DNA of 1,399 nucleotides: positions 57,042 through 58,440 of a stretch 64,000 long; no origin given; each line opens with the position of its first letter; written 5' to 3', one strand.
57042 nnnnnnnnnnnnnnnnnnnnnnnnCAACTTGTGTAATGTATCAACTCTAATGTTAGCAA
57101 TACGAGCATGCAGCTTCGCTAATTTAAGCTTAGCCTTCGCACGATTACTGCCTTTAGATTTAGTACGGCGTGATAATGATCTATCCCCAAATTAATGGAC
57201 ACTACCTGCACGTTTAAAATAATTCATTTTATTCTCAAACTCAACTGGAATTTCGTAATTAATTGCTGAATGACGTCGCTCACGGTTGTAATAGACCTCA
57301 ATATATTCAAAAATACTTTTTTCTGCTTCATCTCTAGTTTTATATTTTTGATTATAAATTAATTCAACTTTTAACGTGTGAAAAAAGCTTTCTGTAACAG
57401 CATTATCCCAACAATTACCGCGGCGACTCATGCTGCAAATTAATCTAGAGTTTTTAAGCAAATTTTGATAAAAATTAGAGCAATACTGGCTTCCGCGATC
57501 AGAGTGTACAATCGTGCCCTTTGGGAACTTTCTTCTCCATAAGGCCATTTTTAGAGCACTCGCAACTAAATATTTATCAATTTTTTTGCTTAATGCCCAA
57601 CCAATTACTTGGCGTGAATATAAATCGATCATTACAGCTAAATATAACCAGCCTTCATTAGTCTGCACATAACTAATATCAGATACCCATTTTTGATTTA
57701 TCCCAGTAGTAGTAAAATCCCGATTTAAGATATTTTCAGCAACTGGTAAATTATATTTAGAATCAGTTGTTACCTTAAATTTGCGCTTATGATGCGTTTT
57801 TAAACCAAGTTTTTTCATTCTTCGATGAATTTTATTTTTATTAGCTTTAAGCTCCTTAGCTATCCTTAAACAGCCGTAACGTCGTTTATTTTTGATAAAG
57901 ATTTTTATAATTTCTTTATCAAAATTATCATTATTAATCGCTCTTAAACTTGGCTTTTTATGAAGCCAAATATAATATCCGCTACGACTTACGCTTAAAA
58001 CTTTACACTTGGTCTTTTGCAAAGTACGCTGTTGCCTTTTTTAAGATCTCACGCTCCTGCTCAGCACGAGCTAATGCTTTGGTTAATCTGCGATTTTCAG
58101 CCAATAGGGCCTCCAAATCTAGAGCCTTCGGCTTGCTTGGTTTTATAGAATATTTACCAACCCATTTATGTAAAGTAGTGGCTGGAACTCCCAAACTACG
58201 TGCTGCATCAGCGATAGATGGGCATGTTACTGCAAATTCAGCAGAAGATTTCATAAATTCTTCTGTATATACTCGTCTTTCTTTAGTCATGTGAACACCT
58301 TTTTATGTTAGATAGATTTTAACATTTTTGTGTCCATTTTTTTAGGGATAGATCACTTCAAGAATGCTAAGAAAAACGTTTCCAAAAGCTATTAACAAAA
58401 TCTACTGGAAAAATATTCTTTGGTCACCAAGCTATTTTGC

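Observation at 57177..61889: Two identical IS3-family copies in direct orientation bracket an S9 peptidase gene (composite-transposon-like unit)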

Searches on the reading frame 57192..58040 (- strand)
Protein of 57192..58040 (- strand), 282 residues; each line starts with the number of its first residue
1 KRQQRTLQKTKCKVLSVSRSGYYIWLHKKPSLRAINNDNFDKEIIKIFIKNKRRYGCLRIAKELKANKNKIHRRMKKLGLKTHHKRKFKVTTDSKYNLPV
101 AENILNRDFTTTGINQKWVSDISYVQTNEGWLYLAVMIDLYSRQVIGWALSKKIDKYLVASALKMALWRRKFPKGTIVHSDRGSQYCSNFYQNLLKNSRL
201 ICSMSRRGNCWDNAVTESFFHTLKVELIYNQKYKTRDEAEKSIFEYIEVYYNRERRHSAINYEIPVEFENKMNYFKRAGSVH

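Call 5: search_protein_families(library=pfam, proteins=[window:57192-58022:-])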
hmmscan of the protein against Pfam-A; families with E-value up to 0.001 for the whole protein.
window:57192-58022:- (276 aa): 5 families
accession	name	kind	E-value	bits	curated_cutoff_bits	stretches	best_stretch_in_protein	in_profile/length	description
PF00665.32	rve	-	1.5e-26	93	32.6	1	109-204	5-102/102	Integrase core domain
PF13333.12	rve_2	-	2.1e-16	60.3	22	1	211-265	1-54/56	Integrase core domain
PF13683.12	rve_3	-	3.8e-13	49.4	26.5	1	196-259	5-67/67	Integrase core domain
PF13276.12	HTH_21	-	1.1e-06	29.2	28.1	1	34-82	6-60/60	HTH-like domain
PF13610.12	DDE_Tnp_IS240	-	1.3e-06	29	27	1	110-238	2-127/139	DDE domain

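Call 21: list_cluster_members(proteins=[P0001, window:57192-58022:-, window:62581-63516:+])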
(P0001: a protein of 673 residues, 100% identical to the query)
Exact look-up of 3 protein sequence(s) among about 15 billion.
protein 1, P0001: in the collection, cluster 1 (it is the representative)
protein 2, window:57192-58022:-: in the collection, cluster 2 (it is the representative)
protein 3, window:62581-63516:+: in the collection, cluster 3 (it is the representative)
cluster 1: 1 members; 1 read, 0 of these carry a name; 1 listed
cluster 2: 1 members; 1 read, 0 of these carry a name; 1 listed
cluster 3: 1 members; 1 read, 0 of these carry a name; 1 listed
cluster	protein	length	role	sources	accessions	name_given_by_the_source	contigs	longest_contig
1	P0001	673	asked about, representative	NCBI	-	-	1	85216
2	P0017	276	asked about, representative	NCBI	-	-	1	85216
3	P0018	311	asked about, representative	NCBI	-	-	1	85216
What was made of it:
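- Only one contig is known to carry this IS (call 21). It would explain why the only two known copies are neighbours (call 21).
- Tried and rejected: Cluster look-up gave only 'NCBI, one contig of 85,216 bp' (call 21).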

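Call 24: search_protein_families(library=ncbifam, proteins=[window:57192-58022:-], max_evalue=0.01)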
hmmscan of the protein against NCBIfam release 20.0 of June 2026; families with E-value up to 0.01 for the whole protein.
window:57192-58022:- (276 aa): 3 families
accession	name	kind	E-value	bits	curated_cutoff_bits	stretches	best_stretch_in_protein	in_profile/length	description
NF033516.0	transpos_IS3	equivalog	4e-95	319.2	160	1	3-263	104-369/369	IS3 family transposase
NF033577.2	transpos_IS481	equivalog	2e-25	89.9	224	1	36-261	64-282/284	IS481 family transposase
NF040947.1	trans_reg_LysM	equivalog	0.0091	15.8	180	0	32-87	2-55/136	HTH-type transcriptional regulator LysM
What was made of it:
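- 57177..58355 (-): IS3-family element, copy 1 (1179 bp). IRR is at 57177-57202 and IRL at 58330-58355. NF033516 319 bits (call 24).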

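Call 27: find_homologous_proteins(query=window:57192-58040:-)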
Query window:57192-58040:- (282 aa): 7999 proteins with E <= 0.001 among 8000 candidates; the best 120 are listed.
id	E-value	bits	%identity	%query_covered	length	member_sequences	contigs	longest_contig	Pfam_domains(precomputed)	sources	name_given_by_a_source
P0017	1.5e-182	623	100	98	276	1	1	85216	PF00665.33,PF13610.13,PF13333.13,PF13683.13,PF13276.13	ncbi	-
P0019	2.1e-108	380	63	91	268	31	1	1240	PF00665.33,PF13333.13,PF13683.13,PF13276.13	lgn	-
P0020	4.2e-105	369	62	92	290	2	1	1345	PF00665.33,PF13610.13,PF13333.13,PF13683.13,PF13276.13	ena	-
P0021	5.6e-105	369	62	93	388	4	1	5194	PF00665.33,PF13333.13,PF01527.27,PF13542.13,PF13683.13,PF13276.13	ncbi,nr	ncbi:MAG: IS3 family transposase [Gammaproteobacteria bacterium]|nr:MAG: IS3 family transposase [Gam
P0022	7.2e-105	368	61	91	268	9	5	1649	PF00665.33,PF13333.13,PF13683.13,PF13276.13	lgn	-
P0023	7.3e-105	368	63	91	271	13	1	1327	PF00665.33,PF13333.13,PF13683.13,PF13276.13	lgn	-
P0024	8.5e-105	368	64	92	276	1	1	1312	PF00665.33,PF13333.13,PF13683.13,PF13276.13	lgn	-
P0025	1.7e-104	367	61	93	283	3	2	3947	PF00665.33,PF13333.13,PF13683.13,PF13276.13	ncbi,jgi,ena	-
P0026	3.0e-104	366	62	91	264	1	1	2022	PF00665.33,PF13333.13,PF13683.13,PF13276.13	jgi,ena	jgi:transposase InsO family protein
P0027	3.2e-104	366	60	92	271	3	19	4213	PF00665.33,PF13333.13,PF13683.13,PF13276.13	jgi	jgi:putative transposase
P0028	4.1e-104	366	60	92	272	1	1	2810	PF00665.33,PF13333.13,PF13683.13,PF13276.13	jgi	-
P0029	4.8e-104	366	61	92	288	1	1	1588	PF00665.33,PF13333.13,PF13683.13,PF13276.13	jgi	jgi:putative transposase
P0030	7.1e-104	365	59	92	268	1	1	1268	PF00665.33,PF13333.13,PF13683.13,PF13276.13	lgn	-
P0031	1.0e-103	365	62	91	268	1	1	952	PF00665.33,PF13333.13,PF13683.13,PF13276.13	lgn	-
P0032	1.1e-103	364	61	92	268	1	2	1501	PF00665.33,PF13333.13,PF13683.13,PF13276.13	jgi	jgi:transposase InsO family protein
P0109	1.2e-100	354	59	92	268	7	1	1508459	PF00665.33,PF13333.13,PF13683.13,PF13276.13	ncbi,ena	-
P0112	1.5e-100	354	61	95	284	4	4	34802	PF00665.33,PF13333.13,PF13683.13,PF13276.13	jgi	-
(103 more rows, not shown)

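Call 30: find_encoding_contigs(protein=P0021, flank=3000, max_places=3)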
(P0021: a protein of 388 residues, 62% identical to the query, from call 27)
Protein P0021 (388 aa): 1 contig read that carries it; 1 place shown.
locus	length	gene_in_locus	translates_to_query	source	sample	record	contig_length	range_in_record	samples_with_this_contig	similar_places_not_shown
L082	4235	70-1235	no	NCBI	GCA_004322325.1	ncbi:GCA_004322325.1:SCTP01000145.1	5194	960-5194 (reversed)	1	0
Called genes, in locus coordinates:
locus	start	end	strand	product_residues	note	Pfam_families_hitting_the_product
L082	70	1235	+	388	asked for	PF01527:HTH_Tnp_1, PF13542:HTH_Tnp_ISL3 (faint), PF13276:HTH_21, PF00665:rve, PF13683:rve_3, PF13333:rve_2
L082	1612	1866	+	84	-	PF07927:HicA_toxin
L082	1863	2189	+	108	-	PF05534:HicB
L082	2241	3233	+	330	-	-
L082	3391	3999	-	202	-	PF00857:Isochorismatase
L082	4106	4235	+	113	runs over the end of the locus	PF00376:MerR, PF13411:MerR_1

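Call 31: find_encoding_contigs(protein=P0024, flank=3000, max_places=3)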
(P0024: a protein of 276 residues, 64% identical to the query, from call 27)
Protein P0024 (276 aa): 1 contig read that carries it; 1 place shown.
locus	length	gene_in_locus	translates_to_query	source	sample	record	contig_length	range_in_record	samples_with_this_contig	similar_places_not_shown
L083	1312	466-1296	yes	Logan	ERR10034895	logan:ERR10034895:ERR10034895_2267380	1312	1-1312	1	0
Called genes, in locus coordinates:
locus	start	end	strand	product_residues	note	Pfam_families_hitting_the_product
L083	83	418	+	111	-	PF01527:HTH_Tnp_1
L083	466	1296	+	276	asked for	PF13276:HTH_21, PF00665:rve, PF13683:rve_3, PF13333:rve_2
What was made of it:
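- L082 is annotated as a 388-aa slippage fusion spanning 1166 nt (call 30), and the L083 gene coordinates agree (call 31).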

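Call 64: find_encoding_contigs(protein=P0109, flank=2000, max_places=4)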
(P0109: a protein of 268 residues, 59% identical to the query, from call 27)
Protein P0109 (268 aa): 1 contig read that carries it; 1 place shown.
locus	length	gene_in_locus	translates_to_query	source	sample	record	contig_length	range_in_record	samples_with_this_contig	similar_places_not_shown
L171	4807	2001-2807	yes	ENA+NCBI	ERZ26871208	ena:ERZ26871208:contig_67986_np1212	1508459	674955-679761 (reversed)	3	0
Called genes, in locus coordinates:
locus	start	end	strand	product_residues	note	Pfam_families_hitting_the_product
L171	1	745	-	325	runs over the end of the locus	PF13481:AAA_25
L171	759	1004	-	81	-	PF12728:HTH_17 (weak)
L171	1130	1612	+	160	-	-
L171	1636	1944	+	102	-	PF01527:HTH_Tnp_1, PF13542:HTH_Tnp_ISL3 (weak)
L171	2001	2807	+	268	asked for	PF13276:HTH_21, PF00665:rve, PF13683:rve_3, PF13333:rve_2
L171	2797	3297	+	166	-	-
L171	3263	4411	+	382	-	PF00589:Phage_integrase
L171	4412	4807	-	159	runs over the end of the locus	-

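Call 65: find_encoding_contigs(protein=P0112, flank=2000, max_places=4)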
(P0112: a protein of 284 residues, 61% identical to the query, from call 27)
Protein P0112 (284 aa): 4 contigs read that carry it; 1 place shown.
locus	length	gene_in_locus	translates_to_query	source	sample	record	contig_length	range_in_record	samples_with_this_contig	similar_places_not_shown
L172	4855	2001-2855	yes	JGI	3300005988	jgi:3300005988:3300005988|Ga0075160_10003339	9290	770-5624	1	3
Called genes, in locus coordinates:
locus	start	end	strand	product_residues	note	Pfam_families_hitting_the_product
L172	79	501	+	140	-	PF00560:LRR_1 (faint), PF13855:LRR_8 (faint), PF12799:LRR_4 (weak)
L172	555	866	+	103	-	PF01527:HTH_Tnp_1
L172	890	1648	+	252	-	PF13276:HTH_21, PF00665:rve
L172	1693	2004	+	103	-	PF01527:HTH_Tnp_1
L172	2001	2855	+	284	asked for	PF13276:HTH_21, PF00665:rve, PF13683:rve_3, PF13333:rve_2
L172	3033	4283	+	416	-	-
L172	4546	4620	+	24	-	-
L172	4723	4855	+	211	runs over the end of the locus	PF27087:LRR_TMOD-LMOD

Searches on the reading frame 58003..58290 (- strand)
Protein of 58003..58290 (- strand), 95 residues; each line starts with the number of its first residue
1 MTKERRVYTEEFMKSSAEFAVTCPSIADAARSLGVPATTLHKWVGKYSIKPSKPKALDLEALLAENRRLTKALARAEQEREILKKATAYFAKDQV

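Call 5: search_protein_families(library=pfam, proteins=[window:58003-58290:-])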
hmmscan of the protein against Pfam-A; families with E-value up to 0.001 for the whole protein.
window:58003-58290:- (95 aa): 2 families
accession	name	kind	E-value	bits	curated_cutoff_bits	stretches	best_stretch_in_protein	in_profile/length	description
PF01527.26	HTH_Tnp_1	-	4.9e-08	33.5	24.1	1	4-74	3-75/75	Transposase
PF09789.14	CC149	-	0.0005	19.9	30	1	48-88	182-222/316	Coiled-coil domain-containing protein 149-A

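Call 24: search_protein_families(library=ncbifam, proteins=[window:58003-58290:-], max_evalue=0.01)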
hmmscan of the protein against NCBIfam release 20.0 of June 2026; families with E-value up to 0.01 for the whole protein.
window:58003-58290:- (95 aa): 1 family
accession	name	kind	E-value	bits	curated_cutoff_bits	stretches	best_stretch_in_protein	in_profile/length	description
NF033516.0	transpos_IS3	equivalog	5.1e-10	39.1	160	1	25-91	16-86/369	IS3 family transposase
